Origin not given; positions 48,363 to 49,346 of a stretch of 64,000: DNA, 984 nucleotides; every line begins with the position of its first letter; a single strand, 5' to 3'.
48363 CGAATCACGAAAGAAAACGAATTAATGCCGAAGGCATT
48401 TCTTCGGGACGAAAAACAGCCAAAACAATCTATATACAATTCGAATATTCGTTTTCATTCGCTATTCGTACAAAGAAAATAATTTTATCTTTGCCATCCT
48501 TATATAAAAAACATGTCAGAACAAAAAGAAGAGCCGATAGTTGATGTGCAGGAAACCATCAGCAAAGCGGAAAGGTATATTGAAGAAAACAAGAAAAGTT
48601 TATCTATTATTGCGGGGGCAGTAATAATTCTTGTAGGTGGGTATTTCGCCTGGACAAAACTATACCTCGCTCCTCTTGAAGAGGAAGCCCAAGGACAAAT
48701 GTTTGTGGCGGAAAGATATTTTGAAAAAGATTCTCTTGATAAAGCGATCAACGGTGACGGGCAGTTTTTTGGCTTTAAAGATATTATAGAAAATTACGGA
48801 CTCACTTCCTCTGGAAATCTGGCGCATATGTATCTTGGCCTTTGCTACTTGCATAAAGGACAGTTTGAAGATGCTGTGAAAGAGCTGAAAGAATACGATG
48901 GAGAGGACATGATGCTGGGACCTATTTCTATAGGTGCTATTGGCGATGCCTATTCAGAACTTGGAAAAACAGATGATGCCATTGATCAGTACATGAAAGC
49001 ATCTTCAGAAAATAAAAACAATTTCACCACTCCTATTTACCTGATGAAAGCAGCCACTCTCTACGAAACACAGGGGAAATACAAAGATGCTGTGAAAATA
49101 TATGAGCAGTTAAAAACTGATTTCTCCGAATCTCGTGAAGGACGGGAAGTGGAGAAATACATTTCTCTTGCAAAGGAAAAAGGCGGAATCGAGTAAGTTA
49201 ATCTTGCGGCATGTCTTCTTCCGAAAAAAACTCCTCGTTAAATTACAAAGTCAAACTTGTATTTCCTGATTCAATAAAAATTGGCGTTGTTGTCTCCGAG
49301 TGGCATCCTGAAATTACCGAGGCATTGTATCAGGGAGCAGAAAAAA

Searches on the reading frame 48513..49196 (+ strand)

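Call 9: search_protein_families(library=pfam, proteins=[window:48513-49196:+], max_evalue=0.001)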
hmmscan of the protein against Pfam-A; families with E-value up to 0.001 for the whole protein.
window:48513-49196:+ (227 aa): 15 families
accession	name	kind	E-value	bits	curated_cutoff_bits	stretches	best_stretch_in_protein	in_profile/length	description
PF07719.23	TPR_2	-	9.6e-11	41.4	27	0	104-127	3-26/34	Tetratricopeptide repeat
PF13174.12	TPR_6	-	3e-09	37.4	26.3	0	177-207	3-33/33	Tetratricopeptide repeat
PF00515.34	TPR_1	-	3.3e-09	36.6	27.8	0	104-123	3-22/34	Tetratricopeptide repeat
PF13176.12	TPR_7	-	9.4e-09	35.1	27.9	0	181-200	6-25/36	Tetratricopeptide repeat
PF13181.12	TPR_8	-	1.1e-08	35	25.7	0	142-169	6-33/34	Tetratricopeptide repeat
PF13432.12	TPR_16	-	1.5e-08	35.4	32.7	0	99-129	28-58/65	Tetratricopeptide repeat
PF13424.12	TPR_12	-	5.6e-08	33.3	30.1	0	141-163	49-71/77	Tetratricopeptide repeat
PF13428.12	TPR_14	-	6.6e-08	32.9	23.5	0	178-209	5-36/44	Tetratricopeptide repeat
PF13414.12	TPR_11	-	3.1e-06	27.2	26.8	0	144-171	1-28/42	TPR repeat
PF14559.12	TPR_19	-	3.5e-06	27.7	25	0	150-201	4-52/68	Tetratricopeptide repeat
PF12895.13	ANAPC3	-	7.1e-06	26.7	27.2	0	104-159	25-78/82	Anaphase-promoting complex, cyclosome, subunit 3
PF09976.15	TPR_21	-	5.2e-05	23.5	25.5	0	61-179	78-187/193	Tetratricopeptide repeat-like domain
PF25062.1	ARM_TT21_N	-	5.7e-05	23.4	40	1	101-218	26-145/222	Tetratricopeptide repeat protein 21 N-terminal ARM repeat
PF13431.12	TPR_17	-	7.1e-05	23.2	24.4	0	104-122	15-33/34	Tetratricopeptide repeat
PF14938.12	SNAP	-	8.4e-05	22.6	25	1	143-205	120-186/282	Soluble NSF attachment protein, SNAP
